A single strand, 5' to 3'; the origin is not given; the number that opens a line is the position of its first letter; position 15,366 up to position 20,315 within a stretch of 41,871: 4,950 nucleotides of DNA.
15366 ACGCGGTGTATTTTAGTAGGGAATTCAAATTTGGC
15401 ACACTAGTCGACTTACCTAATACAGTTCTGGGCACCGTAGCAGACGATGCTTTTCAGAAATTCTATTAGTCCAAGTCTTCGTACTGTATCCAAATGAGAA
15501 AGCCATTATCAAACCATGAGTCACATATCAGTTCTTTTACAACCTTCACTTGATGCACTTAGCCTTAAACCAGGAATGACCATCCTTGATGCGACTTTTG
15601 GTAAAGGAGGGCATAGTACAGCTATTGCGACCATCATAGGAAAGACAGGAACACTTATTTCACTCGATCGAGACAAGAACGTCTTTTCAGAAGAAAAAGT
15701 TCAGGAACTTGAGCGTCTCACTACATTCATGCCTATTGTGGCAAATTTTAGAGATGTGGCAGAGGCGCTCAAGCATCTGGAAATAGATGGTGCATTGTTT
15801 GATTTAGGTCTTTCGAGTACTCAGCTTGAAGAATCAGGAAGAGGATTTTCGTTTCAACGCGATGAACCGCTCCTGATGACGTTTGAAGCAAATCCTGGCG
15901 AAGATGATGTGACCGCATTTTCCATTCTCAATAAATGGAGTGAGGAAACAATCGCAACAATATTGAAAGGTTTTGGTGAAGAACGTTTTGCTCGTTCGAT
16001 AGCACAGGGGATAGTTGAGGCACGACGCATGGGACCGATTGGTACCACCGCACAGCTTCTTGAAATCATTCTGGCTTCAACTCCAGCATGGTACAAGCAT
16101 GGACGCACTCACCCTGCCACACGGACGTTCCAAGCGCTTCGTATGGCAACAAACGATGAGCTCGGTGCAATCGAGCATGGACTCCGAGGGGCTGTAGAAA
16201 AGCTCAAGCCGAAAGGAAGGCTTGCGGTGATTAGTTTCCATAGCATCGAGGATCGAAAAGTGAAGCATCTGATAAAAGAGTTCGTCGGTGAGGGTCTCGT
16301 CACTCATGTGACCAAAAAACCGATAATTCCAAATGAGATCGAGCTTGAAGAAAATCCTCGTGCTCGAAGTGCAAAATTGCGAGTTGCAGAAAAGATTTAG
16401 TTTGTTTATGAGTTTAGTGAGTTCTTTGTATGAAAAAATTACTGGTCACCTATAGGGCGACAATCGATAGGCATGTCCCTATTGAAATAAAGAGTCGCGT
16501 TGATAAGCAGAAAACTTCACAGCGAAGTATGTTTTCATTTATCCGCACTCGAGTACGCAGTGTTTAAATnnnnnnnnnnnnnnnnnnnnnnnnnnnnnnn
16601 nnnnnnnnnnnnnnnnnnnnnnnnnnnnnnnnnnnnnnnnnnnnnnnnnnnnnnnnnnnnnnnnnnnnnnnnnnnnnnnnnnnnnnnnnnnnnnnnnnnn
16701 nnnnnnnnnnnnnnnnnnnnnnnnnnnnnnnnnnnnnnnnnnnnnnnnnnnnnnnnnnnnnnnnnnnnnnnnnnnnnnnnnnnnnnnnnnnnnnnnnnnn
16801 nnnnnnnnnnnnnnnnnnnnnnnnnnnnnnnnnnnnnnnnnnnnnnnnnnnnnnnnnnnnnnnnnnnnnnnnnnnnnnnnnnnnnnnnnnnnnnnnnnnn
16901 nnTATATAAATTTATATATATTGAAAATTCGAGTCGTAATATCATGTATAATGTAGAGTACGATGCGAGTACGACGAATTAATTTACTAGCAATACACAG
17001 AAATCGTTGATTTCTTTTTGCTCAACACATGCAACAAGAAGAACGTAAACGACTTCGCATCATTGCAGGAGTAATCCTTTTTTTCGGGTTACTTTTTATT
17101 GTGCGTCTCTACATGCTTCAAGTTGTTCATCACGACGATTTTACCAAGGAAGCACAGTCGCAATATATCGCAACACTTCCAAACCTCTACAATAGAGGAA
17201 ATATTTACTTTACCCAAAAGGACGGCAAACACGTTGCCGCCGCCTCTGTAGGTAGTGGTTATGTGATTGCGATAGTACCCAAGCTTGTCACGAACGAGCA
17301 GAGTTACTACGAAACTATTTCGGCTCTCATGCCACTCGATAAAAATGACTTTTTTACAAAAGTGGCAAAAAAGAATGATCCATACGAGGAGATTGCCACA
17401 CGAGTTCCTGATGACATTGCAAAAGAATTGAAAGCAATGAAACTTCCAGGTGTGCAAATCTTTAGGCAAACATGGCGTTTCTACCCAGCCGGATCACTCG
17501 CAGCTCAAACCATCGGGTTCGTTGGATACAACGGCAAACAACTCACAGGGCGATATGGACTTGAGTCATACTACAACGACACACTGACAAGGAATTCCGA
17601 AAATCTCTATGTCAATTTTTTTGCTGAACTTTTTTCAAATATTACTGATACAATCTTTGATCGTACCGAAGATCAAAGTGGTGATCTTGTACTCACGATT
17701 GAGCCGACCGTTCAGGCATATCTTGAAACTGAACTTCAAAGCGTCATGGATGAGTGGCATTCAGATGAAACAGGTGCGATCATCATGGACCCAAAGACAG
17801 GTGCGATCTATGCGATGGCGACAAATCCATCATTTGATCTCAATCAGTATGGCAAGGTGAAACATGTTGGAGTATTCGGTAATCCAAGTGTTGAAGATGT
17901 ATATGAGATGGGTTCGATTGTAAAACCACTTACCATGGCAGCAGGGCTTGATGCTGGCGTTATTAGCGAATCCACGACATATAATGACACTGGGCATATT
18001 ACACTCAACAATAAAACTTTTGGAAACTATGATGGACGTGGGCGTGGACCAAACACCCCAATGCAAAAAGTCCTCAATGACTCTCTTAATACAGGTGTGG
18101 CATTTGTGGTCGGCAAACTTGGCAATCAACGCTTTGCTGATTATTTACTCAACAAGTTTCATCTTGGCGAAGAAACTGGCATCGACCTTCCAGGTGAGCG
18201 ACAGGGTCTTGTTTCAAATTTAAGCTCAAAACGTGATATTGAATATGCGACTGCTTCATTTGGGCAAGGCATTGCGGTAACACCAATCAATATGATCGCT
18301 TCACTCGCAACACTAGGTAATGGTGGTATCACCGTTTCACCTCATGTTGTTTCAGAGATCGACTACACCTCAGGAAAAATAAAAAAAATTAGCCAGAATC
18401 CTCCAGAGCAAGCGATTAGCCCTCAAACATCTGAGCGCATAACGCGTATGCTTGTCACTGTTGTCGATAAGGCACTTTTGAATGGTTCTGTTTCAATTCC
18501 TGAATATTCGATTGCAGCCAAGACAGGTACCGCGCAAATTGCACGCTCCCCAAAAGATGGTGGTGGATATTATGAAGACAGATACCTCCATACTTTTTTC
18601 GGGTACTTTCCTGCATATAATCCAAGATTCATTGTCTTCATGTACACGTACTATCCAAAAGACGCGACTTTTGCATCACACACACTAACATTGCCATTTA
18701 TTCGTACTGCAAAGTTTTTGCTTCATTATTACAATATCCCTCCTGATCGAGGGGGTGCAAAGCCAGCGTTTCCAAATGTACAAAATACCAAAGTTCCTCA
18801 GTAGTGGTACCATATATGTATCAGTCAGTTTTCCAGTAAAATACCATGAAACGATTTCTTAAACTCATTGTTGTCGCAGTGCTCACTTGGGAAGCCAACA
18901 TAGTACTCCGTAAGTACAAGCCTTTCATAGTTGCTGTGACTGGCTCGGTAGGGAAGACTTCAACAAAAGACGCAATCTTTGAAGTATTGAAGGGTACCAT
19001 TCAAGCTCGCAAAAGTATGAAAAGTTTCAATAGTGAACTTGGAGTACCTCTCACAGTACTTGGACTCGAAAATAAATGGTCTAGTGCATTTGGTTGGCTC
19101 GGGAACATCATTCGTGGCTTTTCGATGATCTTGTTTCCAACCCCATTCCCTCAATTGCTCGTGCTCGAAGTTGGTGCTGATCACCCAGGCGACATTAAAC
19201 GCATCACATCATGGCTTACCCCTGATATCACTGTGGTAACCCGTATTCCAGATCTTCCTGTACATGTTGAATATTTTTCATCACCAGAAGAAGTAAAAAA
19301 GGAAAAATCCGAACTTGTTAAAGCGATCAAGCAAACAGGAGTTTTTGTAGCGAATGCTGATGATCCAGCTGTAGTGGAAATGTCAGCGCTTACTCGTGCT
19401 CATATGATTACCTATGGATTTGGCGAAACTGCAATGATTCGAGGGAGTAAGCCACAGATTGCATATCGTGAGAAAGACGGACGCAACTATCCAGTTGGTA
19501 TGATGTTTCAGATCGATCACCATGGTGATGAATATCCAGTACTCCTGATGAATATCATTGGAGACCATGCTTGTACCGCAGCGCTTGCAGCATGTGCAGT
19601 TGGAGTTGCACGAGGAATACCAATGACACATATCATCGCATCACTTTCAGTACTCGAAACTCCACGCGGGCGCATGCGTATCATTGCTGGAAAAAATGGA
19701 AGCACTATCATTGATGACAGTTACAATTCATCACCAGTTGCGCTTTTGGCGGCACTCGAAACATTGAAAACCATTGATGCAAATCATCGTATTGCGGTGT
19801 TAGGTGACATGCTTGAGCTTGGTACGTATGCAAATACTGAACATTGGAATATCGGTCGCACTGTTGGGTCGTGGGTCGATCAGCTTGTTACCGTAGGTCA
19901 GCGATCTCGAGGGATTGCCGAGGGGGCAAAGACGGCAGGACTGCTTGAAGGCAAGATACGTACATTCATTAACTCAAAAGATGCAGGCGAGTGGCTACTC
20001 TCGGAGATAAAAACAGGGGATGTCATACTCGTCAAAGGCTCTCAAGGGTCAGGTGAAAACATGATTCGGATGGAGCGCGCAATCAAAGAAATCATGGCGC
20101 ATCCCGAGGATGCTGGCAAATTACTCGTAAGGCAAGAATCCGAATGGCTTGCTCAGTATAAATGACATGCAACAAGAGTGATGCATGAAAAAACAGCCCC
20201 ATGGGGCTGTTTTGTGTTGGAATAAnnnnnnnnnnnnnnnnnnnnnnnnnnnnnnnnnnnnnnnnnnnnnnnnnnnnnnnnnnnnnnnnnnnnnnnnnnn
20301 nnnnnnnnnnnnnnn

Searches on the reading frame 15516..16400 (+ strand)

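Call 60: search_protein_families(library=pfam, proteins=[window:15516-16400:+], max_evalue=0.01)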
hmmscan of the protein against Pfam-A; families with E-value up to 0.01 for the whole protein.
window:15516-16400:+ (294 aa): 4 families
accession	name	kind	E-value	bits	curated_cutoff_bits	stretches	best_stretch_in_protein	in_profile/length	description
PF01795.25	Methyltransf_5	-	5.7e-86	289.2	27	1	2-294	3-309/309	MraW methylase family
PF01135.25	PCMT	-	0.00078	19.7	20.3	1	12-61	66-115/210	Protein-L-isoaspartate(D-aspartate) O-methyltransferase (PCMT)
PF01189.24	Methyltr_RsmB-F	-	0.002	18.2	27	1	14-103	3-93/199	16S rRNA methyltransferase RsmB/F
PF08704.16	GCD14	-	0.008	16.3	26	0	14-57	35-78/247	tRNA methyltransferase complex GCD14 subunit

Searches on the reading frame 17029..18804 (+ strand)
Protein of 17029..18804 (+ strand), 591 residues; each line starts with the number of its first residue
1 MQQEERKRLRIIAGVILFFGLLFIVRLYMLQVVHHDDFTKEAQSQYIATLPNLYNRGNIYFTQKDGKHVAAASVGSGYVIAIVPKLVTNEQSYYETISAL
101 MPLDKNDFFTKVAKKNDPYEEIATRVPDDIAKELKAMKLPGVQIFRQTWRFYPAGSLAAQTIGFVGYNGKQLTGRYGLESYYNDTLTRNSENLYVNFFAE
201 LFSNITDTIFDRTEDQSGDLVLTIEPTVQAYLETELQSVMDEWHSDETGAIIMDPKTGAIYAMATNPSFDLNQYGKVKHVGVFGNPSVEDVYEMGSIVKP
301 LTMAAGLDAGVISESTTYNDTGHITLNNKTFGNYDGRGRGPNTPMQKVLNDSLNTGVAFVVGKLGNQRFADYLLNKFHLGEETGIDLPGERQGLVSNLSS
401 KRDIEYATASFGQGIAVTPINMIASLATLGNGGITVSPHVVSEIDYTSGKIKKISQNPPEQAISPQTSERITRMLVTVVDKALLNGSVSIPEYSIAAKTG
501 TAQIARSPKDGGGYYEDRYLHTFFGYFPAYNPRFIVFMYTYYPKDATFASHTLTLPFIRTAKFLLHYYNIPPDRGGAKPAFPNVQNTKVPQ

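Call 9: search_protein_families(library=pfam, proteins=[window:17029-18804:+])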
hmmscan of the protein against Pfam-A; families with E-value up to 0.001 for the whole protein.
window:17029-18804:+ (591 aa): 2 families
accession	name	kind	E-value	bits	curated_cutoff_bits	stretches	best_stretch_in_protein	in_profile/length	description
PF00905.27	Transpeptidase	-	2e-65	221.4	22.1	1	249-544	2-282/299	Penicillin binding protein transpeptidase domain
PF03717.20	PBP_dimer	-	1.1e-07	32.9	24.4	1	56-186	6-158/180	Penicillin-binding Protein dimerisation domain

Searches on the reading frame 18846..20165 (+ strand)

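Call 9: search_protein_families(library=pfam, proteins=[window:18846-20165:+])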
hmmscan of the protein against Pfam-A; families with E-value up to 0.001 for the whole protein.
window:18846-20165:+ (439 aa): 2 families
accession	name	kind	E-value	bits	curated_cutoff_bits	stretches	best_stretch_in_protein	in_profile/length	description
PF08245.18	Mur_ligase_M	-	3.1e-25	89.8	24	2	103-252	58-199/200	Mur ligase middle domain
PF02875.26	Mur_ligase_C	-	1.1e-19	72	28.4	1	275-399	1-126/127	Mur ligase, glutamate ligase domain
